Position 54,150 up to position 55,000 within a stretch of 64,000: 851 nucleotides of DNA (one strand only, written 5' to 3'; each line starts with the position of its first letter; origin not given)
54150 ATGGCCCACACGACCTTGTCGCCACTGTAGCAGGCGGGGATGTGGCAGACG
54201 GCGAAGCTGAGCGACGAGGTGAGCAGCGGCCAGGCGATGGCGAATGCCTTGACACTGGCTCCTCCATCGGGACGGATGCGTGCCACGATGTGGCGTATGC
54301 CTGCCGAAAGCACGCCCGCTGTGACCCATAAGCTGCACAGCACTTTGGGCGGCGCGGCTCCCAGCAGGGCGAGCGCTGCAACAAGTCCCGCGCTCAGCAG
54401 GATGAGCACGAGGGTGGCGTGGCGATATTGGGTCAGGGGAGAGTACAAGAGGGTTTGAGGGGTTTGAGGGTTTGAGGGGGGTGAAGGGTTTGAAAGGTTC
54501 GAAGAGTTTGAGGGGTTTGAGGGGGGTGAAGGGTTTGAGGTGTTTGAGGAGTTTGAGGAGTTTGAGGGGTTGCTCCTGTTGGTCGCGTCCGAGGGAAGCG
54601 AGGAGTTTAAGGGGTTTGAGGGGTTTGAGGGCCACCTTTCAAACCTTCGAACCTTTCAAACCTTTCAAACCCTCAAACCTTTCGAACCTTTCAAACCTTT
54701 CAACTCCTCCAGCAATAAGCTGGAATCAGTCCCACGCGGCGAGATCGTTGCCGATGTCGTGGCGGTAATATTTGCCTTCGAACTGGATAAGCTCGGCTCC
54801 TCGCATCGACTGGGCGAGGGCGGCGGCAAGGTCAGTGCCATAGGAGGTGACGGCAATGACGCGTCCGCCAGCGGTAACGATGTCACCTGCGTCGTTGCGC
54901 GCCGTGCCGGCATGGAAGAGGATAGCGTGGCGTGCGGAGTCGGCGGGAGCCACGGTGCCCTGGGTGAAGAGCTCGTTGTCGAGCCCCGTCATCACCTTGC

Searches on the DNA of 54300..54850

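Call 26: search_rna_families(source=window, start=54300, end=54850, threshold=evalue, max_evalue=1)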
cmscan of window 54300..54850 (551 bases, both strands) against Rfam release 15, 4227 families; matches with E-value up to 1: 3.
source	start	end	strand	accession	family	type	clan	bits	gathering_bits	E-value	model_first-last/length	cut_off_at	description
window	54473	54711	+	RF04153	MIR856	Gene; miRNA;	-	33.3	297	3.3e-06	1-258/258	no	MIR856 microRNA precursor family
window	54617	54726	-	RF02728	HrrF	Gene; sRNA;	-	20.6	77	0.35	1-116/116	no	Haemophilus regulatory RNA responsive to iron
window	54480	54705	+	RF01911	MIR2118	Gene; miRNA;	-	19.6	85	0.24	1-170/170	no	MIR2118 microRNA precursor family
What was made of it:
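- On Known RNA families or tRNA-derived elements: Rfam gave only sub-threshold miRNA-precursor-like hairpin hits, 33 bits against a gathering score of 297 (call 26).
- Tried and rejected: Rfam on 54300-54850: only sub-threshold hits that reflect a long hairpin (call 26).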
